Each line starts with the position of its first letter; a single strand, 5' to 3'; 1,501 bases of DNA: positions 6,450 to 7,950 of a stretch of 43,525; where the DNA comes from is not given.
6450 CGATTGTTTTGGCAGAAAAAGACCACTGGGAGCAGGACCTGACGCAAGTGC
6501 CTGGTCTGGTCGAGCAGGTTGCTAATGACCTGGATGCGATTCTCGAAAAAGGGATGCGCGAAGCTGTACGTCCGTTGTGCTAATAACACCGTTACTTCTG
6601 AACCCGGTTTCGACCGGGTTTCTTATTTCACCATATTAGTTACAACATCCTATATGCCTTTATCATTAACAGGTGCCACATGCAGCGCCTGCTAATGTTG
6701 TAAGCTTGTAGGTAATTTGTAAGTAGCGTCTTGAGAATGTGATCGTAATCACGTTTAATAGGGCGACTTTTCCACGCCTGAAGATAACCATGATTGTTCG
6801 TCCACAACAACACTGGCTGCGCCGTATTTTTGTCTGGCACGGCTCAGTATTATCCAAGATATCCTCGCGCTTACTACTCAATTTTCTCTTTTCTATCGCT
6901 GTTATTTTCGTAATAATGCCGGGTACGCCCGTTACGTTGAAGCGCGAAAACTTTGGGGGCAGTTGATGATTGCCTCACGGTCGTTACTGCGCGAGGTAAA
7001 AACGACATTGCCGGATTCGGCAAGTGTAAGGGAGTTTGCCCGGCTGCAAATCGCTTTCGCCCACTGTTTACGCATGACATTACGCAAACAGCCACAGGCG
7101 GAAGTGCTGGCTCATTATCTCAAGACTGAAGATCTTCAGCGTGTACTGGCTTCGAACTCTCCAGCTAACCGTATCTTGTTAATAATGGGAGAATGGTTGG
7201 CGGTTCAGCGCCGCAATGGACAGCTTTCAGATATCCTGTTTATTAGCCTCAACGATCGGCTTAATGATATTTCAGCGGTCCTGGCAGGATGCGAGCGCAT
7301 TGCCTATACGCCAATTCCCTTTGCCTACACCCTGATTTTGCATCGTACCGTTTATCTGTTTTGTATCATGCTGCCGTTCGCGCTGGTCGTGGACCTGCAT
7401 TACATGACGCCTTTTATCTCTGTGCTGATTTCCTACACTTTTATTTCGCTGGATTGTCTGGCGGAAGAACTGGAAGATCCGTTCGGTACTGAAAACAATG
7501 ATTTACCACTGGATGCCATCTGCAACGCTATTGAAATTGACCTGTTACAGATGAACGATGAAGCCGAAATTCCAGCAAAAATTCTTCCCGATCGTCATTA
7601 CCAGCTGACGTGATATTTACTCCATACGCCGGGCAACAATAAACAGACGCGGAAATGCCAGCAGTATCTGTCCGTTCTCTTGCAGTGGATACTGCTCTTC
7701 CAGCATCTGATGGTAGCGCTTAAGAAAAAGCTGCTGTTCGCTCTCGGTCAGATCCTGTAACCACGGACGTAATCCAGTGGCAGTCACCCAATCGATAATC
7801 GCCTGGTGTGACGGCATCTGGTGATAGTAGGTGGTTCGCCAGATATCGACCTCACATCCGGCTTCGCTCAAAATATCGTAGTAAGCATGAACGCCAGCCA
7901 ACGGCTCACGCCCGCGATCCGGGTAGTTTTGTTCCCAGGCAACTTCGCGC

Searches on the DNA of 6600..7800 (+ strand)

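Call 3: search_dna_similar(query=window:6600-7800:+, collection=ecoli_genomes, mode=near, max_rows=30, rows=spread)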
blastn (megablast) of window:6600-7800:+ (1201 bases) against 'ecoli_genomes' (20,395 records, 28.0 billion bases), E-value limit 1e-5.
Records with a match: 5420; places in all: 5426; records where one place covers at least 80% of the query: 5340.
Genomes with a match: 5418 of 5426; with a place that covers at least 80% of the query: 5339. Places per genome that has any: lowest 1, median 1, highest 3. On chromosomes: 5421 places; on plasmids: 5.
Best place of each record, by identity: >=99% 1469; 95-99% 3949; 90-95% 2.
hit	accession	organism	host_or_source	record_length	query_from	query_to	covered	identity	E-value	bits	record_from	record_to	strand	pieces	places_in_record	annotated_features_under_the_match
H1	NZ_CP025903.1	Escherichia coli strain 300709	Homo sapiens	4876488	1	1201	100%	100.0%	0e+0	2228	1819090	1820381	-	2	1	yneE: bestrophin family protein | tam: trans-aconitate 2-methyltransferase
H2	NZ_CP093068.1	Escherichia coli strain BR1220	Branta canadensis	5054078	1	1201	100%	100.0%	0e+0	2228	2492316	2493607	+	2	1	yneE: bestrophin family protein | tam: trans-aconitate 2-methyltransferase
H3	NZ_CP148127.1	Escherichia coli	missing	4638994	1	1201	100%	100.0%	0e+0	2228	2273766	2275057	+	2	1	yneE: bestrophin family protein | tam: trans-aconitate 2-methyltransferase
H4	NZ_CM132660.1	Escherichia coli strain C600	lab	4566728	1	1201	100%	100.0%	0e+0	2228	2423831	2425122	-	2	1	yneE: bestrophin family protein | tam: trans-aconitate 2-methyltransferase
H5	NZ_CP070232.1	Escherichia coli strain 10R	turkey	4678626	1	1201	100%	99.9%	0e+0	2223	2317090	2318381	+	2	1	yneE: bestrophin family protein | tam: trans-aconitate 2-methyltransferase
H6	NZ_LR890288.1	Escherichia coli strain MSB1_1A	Homo sapiens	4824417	1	1201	100%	99.9%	0e+0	2223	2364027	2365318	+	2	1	yneE: bestrophin family protein | tam: trans-aconitate 2-methyltransferase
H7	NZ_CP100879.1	Escherichia coli strain ET915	sediment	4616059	1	1201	100%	99.9%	0e+0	2223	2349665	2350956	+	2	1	yneE: bestrophin family protein | tam: trans-aconitate 2-methyltransferase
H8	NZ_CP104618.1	Escherichia coli strain AHM9C68I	chicken feces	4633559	1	1201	100%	99.8%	0e+0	2218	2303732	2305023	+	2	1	yneE: bestrophin family protein | tam: trans-aconitate 2-methyltransferase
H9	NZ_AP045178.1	Escherichia coli strain JNEC-KY202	Homo sapiens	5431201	1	1201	100%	98.8%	0e+0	2150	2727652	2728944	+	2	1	yneE: bestrophin family protein | tam: trans-aconitate 2-methyltransferase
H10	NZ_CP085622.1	Escherichia coli strain EC71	Homo sapiens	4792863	1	1201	100%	98.8%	0e+0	2145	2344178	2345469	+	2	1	yneE: bestrophin family protein | tam: trans-aconitate 2-methyltransferase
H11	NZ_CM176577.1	Escherichia coli strain fS54a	Homo sapiens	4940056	1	1201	100%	98.8%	0e+0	2145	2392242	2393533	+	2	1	yneE: bestrophin family protein | tam: trans-aconitate 2-methyltransferase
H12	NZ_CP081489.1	Escherichia coli BL21(DE3) strain BL21(DE3)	-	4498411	1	1201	100%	98.7%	0e+0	2140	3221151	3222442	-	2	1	yneE: bestrophin family protein | tam: trans-aconitate 2-methyltransferase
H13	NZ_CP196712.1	Escherichia coli strain EC43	Bovine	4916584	1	1201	100%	98.6%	0e+0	2134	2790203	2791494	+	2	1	yneE: bestrophin family protein | tam: trans-aconitate 2-methyltransferase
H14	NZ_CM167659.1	Escherichia coli strain 600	Homo sapiens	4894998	1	1201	100%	98.6%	0e+0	2134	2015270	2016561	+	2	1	yneE: bestrophin family protein | tam: trans-aconitate 2-methyltransferase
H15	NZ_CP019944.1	Escherichia coli strain DSM 103246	chicken carcass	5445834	1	1201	100%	98.5%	0e+0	2128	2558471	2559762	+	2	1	yneE: bestrophin family protein | tam: trans-aconitate 2-methyltransferase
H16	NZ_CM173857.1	Escherichia coli strain 1296KP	Homo sapiens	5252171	1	1201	100%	98.5%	0e+0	2128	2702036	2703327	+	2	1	yneE: bestrophin family protein | tam: trans-aconitate 2-methyltransferase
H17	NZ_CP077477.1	Escherichia coli O111:H21 strain 15A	Homo sapiens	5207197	1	1201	100%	98.3%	0e+0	2112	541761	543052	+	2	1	yneE: bestrophin family protein | tam: trans-aconitate 2-methyltransferase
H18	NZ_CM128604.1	Escherichia coli strain E200139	Homo sapiens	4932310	1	1201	100%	98.0%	0e+0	2095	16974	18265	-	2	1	yneE: bestrophin family protein | tam: trans-aconitate 2-methyltransferase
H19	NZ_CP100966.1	Escherichia coli strain ET350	Hoplobatrachus rugulosus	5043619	1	1201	100%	97.8%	0e+0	2078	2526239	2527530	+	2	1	yneE: bestrophin family protein | tam: trans-aconitate 2-methyltransferase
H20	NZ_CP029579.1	Escherichia coli strain DA33137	Homo sapiens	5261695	1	1201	100%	97.3%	0e+0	2051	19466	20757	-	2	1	yneE: bestrophin family protein | tam: trans-aconitate 2-methyltransferase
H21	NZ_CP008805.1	Escherichia coli O157:H7 str. SS17 strain SS17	Cattle feces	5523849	1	1201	100%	97.2%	0e+0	2040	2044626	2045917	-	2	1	yneE: bestrophin family protein | tam: trans-aconitate 2-methyltransferase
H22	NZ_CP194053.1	Escherichia coli strain 277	plasmid curing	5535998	1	1201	100%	97.2%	0e+0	2040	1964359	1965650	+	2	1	yneE: bestrophin family protein | tam: trans-aconitate 2-methyltransferase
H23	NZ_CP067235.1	Escherichia coli strain SBF22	surface water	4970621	1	1201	100%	97.0%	0e+0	2029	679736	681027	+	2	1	yneE: bestrophin family protein | tam: trans-aconitate 2-methyltransferase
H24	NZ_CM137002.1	Escherichia coli strain LSC52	Homo sapiens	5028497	1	1201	100%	96.9%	0e+0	2018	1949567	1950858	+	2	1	yneE: bestrophin family protein | tam: trans-aconitate 2-methyltransferase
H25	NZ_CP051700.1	Escherichia coli strain SCU-125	Homo sapiens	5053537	1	1201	100%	96.6%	0e+0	2001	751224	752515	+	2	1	yneE: bestrophin family protein | tam: trans-aconitate 2-methyltransferase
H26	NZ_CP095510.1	Escherichia coli strain GN02270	Homo sapiens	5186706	1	1201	100%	96.4%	0e+0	1990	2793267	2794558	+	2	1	yneE: bestrophin family protein | tam: trans-aconitate 2-methyltransferase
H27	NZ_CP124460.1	Escherichia coli strain AVS0947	environmental: river/lake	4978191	1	1201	100%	96.3%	0e+0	1979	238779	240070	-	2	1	yneE: bestrophin family protein | tam: trans-aconitate 2-methyltransferase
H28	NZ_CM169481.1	Escherichia coli strain EC20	Homo sapiens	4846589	1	1201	100%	96.3%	0e+0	1979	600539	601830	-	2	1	yneE: bestrophin family protein | tam: trans-aconitate 2-methyltransferase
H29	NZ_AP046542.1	Escherichia coli strain SK0832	Homo sapiens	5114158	1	1201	100%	96.3%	0e+0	1979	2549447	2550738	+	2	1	yneE: bestrophin family protein | tam: trans-aconitate 2-methyltransferase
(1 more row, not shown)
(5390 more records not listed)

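Call 6: get_annotated_region(hit=H4, flank=1500)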
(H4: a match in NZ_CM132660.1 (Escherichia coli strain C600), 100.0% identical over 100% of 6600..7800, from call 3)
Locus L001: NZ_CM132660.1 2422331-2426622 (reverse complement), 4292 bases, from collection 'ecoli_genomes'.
description: Escherichia coli strain C600 chromosome, whole genome shotgun sequence
organism: Escherichia coli strain C600 (NCBI taxid 562)
replicon: chromosome; assembly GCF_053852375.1
host: -; source: lab; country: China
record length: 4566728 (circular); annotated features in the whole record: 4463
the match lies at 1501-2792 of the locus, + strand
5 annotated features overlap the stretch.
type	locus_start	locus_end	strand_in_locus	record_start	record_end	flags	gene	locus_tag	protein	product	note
CDS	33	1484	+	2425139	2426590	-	uxaB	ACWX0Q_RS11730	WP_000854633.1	tagaturonate reductase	-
CDS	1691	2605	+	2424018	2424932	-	yneE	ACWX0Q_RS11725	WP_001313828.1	bestrophin family protein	-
CDS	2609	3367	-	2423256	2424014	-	tam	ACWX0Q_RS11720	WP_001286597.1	trans-aconitate 2-methyltransferase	-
CDS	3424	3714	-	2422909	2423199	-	lsrG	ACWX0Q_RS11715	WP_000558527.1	(4S)-4-hydroxy-5-phosphonooxypentane-2,3-dione isomerase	-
CDS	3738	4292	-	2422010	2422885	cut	lsrF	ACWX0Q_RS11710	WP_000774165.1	3-hydroxy-5-phosphonooxypentane-2,4-dione thiolase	-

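Call 7: get_annotated_region(hit=H1, flank=1500)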
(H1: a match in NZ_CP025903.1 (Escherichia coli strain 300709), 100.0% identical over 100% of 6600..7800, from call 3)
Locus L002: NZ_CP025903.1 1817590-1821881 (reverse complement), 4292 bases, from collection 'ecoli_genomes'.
description: Escherichia coli strain 300709 chromosome, complete genome
organism: Escherichia coli strain 300709 (NCBI taxid 562)
replicon: chromosome; assembly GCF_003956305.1
host: Homo sapiens; source: stool; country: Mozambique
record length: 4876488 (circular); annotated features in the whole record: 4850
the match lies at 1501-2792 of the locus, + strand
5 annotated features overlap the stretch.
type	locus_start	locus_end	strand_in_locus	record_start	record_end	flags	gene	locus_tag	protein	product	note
CDS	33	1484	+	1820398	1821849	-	uxaB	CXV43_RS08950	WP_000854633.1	tagaturonate reductase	-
CDS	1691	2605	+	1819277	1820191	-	yneE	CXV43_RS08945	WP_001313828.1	bestrophin family protein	-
CDS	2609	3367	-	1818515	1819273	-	tam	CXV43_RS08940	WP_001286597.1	trans-aconitate 2-methyltransferase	-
CDS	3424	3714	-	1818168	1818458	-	lsrG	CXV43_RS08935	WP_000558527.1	(4S)-4-hydroxy-5-phosphonooxypentane-2,3-dione isomerase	-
CDS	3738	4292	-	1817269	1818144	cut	lsrF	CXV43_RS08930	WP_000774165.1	3-hydroxy-5-phosphonooxypentane-2,4-dione thiolase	-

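Call 9: search_dna_similar(query=window:6868-6947:+, collection=ecoli_genomes, mode=near, max_rows=30, max_evalue=10)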
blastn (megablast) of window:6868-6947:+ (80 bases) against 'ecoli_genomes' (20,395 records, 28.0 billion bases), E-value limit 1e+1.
Records with a match: 4689; places in all: 4692; records where one place covers at least 80% of the query: 3716.
Genomes with a match: 4687 of 5426; with a place that covers at least 80% of the query: 3716. Places per genome that has any: lowest 1, median 1, highest 3. On chromosomes: 4687 places; on plasmids: 5.
Best place of each record, by identity: >=99% 4439; 95-99% 250.
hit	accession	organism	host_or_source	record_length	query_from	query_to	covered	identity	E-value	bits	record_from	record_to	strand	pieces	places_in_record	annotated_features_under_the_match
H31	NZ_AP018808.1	Escherichia coli strain E2865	Bos taurus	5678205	1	80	100%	100.0%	8e-13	159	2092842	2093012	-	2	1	yneE: bestrophin family protein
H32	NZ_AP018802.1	Escherichia coli strain E2863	Bos taurus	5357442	1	80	100%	100.0%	8e-13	159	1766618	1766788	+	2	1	yneE: bestrophin family protein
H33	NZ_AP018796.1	Escherichia coli strain E2855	Bos taurus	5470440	1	80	100%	100.0%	8e-13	159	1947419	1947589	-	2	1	yneE: bestrophin family protein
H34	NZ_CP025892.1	Escherichia coli strain 503025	Homo sapiens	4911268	1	80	100%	100.0%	8e-13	159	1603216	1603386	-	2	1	yneE: bestrophin family protein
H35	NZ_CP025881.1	Escherichia coli strain 503440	Homo sapiens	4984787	1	80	100%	100.0%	8e-13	159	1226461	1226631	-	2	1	yneE: bestrophin family protein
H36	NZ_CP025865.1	Escherichia coli strain 504211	Homo sapiens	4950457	1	80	100%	100.0%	8e-13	159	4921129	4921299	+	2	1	yneE: bestrophin family protein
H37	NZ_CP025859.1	Escherichia coli strain 504239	Homo sapiens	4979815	1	80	100%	100.0%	8e-13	159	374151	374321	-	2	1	yneE: bestrophin family protein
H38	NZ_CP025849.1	Escherichia coli strain 600468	Homo sapiens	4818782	1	80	100%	100.0%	8e-13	159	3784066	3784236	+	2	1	yneE: bestrophin family protein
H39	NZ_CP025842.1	Escherichia coli strain 720632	Homo sapiens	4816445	1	80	100%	100.0%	8e-13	159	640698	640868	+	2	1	yneE: bestrophin family protein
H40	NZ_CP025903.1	Escherichia coli strain 300709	Homo sapiens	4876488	1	80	100%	100.0%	8e-13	159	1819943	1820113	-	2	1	yneE: bestrophin family protein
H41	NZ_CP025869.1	Escherichia coli strain 503829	Homo sapiens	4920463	1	80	100%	100.0%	8e-13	159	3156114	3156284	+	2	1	yneE: bestrophin family protein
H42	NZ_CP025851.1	Escherichia coli strain 510016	Homo sapiens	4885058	1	80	100%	100.0%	8e-13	159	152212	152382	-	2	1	yneE: bestrophin family protein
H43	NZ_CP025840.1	Escherichia coli strain 214-4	Homo sapiens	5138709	1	80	100%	100.0%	8e-13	159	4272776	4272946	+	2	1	yneE: bestrophin family protein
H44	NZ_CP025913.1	Escherichia coli strain 203740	Homo sapiens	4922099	1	80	100%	100.0%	8e-13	159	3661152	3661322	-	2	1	yneE: bestrophin family protein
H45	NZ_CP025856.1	Escherichia coli strain 504838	Homo sapiens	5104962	1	80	100%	100.0%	8e-13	159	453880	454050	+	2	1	yneE: bestrophin family protein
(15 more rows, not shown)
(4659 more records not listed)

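Call 10: search_dna_similar(query=window:6883-6931:+, collection=ecoli_genomes, mode=near, max_rows=30, max_evalue=10)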
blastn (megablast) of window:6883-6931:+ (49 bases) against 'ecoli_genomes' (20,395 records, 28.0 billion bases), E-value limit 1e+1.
No match.

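Call 44: search_dna_similar(query=L001:1791-1916:+, collection=ecoli_genomes, mode=near, max_rows=25, rows=spread, max_evalue=0.001)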
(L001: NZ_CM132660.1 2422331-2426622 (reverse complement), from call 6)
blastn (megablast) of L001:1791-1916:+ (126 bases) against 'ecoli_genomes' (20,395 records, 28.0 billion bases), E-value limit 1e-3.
Records with a match: 5354; places in all: 5356; records where one place covers at least 80% of the query: 5353.
Genomes with a match: 5352 of 5426; with a place that covers at least 80% of the query: 5351. Places per genome that has any: lowest 1, median 1, highest 3. On chromosomes: 5351 places; on plasmids: 5.
Best place of each record, by identity: >=99% 3951; 95-99% 1390; 90-95% 13.
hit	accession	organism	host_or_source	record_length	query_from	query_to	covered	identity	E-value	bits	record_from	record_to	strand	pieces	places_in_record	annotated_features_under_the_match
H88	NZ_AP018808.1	Escherichia coli strain E2865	Bos taurus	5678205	1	126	100%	100.0%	1e-58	233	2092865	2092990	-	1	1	yneE: bestrophin family protein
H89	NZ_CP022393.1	Escherichia coli strain E62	rat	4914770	1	126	100%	100.0%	1e-58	233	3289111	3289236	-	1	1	yneE: bestrophin family protein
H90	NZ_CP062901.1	Escherichia coli O152:H23 strain Res13-Lact-ER01-35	Sus scrofa domesticus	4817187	1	126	100%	100.0%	1e-58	233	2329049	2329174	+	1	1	yneE: bestrophin family protein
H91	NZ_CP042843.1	Escherichia coli strain JME67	not applicable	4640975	1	126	100%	100.0%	1e-58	233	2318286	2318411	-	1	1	yneE: bestrophin family protein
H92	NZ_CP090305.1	Escherichia coli strain Z503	Homo sapiens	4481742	1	126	100%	100.0%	1e-58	233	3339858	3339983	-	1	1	yneE: bestrophin family protein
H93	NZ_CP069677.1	Escherichia coli O126:H45 strain MIN10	Homo sapiens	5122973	1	126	100%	100.0%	1e-58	233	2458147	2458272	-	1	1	yneE: bestrophin family protein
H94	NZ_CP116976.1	Escherichia coli strain CUVM53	Sus scrofa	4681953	1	126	100%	100.0%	1e-58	233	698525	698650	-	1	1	yneE: bestrophin family protein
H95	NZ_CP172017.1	Escherichia coli strain EcN_Sk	Homo sapiens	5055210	1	126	100%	100.0%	1e-58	233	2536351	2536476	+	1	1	yneE: bestrophin family protein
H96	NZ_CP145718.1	Escherichia coli strain S1-CAM-01-C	Homo sapiens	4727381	1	126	100%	100.0%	1e-58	233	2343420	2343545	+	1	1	yneE: bestrophin family protein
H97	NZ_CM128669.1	Escherichia coli strain EC98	pharyngeal swab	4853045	1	126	100%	100.0%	1e-58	233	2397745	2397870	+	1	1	yneE: bestrophin family protein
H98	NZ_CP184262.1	Escherichia coli strain H32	Homo sapiens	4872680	1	126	100%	100.0%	1e-58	233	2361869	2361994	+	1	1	yneE: bestrophin family protein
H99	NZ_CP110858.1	Escherichia coli strain LST200A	Homo sapiens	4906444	1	126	100%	100.0%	1e-58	233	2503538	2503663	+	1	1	yneE: bestrophin family protein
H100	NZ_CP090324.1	Escherichia coli strain ECO13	Homo sapiens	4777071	1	126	100%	100.0%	1e-58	233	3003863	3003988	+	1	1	yneE: bestrophin family protein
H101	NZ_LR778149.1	Escherichia coli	water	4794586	1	126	100%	100.0%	1e-58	233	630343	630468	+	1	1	yneE: bestrophin family protein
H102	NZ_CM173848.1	Escherichia coli strain 1335KP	Homo sapiens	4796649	1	126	100%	100.0%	1e-58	233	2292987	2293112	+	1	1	yneE: bestrophin family protein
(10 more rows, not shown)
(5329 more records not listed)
